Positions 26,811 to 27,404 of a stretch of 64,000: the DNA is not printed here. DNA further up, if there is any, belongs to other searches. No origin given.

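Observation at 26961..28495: Ste24-like M48 membrane protease translationally coupled to a small secreted CxxCH protein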

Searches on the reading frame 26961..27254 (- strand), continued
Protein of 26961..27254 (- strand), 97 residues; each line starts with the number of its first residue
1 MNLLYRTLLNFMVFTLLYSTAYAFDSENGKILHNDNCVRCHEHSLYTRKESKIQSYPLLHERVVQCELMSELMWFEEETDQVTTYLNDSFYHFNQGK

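Call 26: find_related_loci(query=A3, collection=metagenome_contigs, flank=3500)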
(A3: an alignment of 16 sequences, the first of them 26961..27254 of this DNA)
Query A3 (97 aa) in metagenome_contigs; peptide patterns used: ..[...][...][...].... (x = any residue, [..] = any of these).
395 stretches matched a pattern; 366 encode a relative of the query (tblastn E <= 1e-3); the best 80 are kept; 80 distinct loci.
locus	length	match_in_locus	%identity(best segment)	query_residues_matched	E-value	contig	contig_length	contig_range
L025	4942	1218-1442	47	23-97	3e-22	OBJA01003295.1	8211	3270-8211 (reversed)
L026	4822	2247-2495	47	13-93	5e-22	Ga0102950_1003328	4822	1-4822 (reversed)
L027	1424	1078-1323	43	11-93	1e-21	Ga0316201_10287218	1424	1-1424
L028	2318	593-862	40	4-93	4e-21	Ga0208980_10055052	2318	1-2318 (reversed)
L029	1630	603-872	36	3-93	7e-20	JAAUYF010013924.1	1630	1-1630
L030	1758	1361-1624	39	6-93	1e-19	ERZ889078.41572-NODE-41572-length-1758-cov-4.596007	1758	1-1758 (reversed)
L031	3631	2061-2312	43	12-93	2e-19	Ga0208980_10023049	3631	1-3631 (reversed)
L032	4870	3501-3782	35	2-95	3e-19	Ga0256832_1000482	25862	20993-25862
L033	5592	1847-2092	44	13-93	3e-19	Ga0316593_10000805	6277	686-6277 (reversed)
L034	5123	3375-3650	40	3-93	6e-19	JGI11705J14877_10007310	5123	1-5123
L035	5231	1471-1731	41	6-93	7e-19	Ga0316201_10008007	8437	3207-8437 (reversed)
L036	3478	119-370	40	12-95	7e-19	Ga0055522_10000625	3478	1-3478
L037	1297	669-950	34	1-94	1e-18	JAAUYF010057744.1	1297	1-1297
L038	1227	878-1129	41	7-93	1e-18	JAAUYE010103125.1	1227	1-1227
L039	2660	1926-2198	40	3-93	2e-18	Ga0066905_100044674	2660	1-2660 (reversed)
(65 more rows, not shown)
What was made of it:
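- Tried and rejected: It was repeated with 16 sequences (call 26).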

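Call 33: list_cluster_members(proteins=[P0005, P0161, P0169, P0172, P0174, P0179, P0196, P0200, P0213, P0252])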
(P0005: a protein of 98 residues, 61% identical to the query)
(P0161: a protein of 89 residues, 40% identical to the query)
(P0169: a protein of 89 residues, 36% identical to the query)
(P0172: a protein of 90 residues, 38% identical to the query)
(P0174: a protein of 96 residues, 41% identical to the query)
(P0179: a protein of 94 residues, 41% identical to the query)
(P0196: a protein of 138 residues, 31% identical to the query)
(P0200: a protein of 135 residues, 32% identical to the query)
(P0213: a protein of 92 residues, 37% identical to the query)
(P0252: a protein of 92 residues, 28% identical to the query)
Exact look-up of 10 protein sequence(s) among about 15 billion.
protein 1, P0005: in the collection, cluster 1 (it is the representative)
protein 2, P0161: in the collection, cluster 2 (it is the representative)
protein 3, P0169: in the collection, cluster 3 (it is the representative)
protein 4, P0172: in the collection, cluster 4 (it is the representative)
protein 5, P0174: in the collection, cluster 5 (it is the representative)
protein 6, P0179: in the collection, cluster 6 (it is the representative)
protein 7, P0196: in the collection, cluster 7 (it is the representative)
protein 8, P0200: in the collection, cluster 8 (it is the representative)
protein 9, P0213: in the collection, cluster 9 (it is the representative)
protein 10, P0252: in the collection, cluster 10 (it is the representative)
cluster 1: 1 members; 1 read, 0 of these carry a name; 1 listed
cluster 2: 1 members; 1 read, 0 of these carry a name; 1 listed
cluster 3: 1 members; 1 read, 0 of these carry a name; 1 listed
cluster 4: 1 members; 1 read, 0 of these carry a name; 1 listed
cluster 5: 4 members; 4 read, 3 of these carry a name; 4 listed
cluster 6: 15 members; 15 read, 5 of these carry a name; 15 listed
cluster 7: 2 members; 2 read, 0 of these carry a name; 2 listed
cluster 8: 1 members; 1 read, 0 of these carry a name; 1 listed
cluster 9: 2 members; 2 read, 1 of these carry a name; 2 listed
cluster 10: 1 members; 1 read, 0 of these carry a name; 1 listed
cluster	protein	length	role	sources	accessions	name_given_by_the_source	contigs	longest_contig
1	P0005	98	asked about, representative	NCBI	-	-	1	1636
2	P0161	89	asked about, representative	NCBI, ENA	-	-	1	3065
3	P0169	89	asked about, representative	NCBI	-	-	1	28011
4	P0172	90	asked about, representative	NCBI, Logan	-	-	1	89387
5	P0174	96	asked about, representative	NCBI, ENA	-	-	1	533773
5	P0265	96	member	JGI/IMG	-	cytochrome c2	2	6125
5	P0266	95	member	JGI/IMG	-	cytochrome c2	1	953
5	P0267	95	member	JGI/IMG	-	cytochrome c2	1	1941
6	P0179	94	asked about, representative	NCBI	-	-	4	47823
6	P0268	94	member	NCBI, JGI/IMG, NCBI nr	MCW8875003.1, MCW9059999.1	MAG: cytochrome c [Gammaproteobacteria bacterium] | mono/diheme cytochrome c family protein | cytochrome c [Gammaproteobacteria bacterium]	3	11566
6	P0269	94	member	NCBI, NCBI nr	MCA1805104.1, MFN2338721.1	MAG: cytochrome c [Xanthomonadaceae bacterium] | cytochrome c [Xanthomonadaceae bacterium]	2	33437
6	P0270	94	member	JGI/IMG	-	mono/diheme cytochrome c family protein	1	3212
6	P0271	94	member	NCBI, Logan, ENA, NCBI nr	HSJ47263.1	MAG TPA: cytochrome c [Gammaproteobacteria bacterium] | cytochrome c [Gammaproteobacteria bacterium]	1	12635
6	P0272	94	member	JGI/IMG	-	mono/diheme cytochrome c family protein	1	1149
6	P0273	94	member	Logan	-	-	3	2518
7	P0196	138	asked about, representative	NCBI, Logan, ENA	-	-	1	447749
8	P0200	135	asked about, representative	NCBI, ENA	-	-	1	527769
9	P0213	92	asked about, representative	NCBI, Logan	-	-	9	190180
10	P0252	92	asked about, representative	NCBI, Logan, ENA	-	-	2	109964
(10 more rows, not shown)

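Call 64: find_encoding_contigs(protein=P0174, flank=3500, max_places=1)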
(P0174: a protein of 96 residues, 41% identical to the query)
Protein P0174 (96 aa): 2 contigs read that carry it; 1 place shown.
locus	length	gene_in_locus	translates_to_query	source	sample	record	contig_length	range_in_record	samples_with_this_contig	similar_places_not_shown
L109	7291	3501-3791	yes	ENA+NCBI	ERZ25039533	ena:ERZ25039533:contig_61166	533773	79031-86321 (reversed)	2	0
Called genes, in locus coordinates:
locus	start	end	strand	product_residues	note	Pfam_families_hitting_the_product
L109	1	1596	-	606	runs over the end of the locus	PF00664:ABC_membrane, PF00005:ABC_tran, PF02463:SMC_N (faint)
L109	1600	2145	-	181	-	PF00929:RNase_T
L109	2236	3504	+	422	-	PF16491:Peptidase_M48_N, PF01435:Peptidase_M48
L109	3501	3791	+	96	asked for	-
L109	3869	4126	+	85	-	PF01329:Pterin_4a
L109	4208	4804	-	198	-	PF21176:RecR_HhH, PF02132:RecR_ZnF (weak), PF01751:Toprim, PF13662:Toprim_4, PF21175:RecR_C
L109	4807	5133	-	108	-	PF02575:YbaB_DNA_bd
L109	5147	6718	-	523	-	PF05496:RuvB_N (faint), PF13191:AAA_16 (faint), PF13177:DNA_pol3_delta2, PF00004:AAA, PF13238:AAA_18 (faint), PF22608:DNAX_ATPase_lid, PF12169:DNA_pol3_gamma3, PF12170:DNA_pol3_tau_5, +1 more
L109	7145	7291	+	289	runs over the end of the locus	PF11583:AurF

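Call 65: find_encoding_contigs(protein=P0213, flank=3500, max_places=1)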
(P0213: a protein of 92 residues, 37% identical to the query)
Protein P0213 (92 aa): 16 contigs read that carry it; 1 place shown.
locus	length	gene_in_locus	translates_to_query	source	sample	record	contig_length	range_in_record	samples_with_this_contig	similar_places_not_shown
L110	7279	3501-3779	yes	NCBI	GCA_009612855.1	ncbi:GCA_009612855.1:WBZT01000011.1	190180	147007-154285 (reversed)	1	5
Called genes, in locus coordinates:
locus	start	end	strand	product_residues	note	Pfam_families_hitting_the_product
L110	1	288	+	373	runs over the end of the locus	PF02540:NAD_synthase (faint), PF03054:tRNA_Me_trans, PF20259:tRNA_Me_trans_M, PF20258:tRNA_Me_trans_C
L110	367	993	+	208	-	PF04356:DUF489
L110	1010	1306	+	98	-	-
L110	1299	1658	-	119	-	PF02152:FolB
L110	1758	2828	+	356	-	PF08331:QueG_DUF1730, PF13484:Fer4_16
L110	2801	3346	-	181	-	PF00929:RNase_T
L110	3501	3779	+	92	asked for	-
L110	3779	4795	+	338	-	PF03193:RsgA_GTPase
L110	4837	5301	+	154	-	PF01878:EVE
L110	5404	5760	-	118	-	-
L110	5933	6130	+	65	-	-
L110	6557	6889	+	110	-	PF13428:TPR_14 (faint), PF13431:TPR_17 (faint), PF00515:TPR_1 (weak), PF07719:TPR_2 (faint), PF13181:TPR_8 (faint), PF13414:TPR_11 (weak), PF13432:TPR_16 (weak), PF14559:TPR_19 (weak)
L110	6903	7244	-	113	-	-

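Call 66: find_encoding_contigs(protein=P0201, flank=3500, max_places=1)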
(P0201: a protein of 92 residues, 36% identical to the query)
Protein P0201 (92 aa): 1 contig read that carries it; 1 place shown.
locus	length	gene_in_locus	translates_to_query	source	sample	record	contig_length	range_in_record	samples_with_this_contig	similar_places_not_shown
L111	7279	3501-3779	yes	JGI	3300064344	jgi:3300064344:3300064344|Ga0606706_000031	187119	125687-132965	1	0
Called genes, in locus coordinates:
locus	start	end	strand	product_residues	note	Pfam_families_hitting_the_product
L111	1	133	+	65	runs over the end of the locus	-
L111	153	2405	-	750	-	-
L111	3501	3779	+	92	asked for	-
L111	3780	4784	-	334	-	PF08240:ADH_N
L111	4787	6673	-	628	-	PF17900:Peptidase_M1_N, PF01433:Peptidase_M1, PF09127:Leuk-A4-hydro_C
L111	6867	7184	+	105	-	-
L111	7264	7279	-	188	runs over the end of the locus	PF04264:YceI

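Call 67: find_encoding_contigs(protein=P0252, flank=3500, max_places=1)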
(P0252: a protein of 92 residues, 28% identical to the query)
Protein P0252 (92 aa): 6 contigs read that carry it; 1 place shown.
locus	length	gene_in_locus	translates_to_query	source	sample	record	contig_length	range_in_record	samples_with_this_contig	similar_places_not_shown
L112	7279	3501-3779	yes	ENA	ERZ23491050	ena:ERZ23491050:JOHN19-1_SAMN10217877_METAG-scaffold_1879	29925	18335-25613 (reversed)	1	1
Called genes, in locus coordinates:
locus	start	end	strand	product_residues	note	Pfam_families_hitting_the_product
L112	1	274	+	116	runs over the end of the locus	PF00543:P-II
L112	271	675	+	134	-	PF00571:CBS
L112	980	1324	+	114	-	PF09722:Xre_MbcA_ParS_C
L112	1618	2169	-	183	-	PF00929:RNase_T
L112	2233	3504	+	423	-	PF16491:Peptidase_M48_N, PF05569:Peptidase_M56 (weak), PF01435:Peptidase_M48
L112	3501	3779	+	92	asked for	-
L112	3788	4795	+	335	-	PF03193:RsgA_GTPase, PF02421:FeoB_N (faint), PF01926:MMR_HSR1 (weak)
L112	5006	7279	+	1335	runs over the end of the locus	PF00512:HisKA (weak), PF00072:Response_reg, PF01627:Hpt, PF00072:Response_reg, PF00990:GGDEF, PF00563:EAL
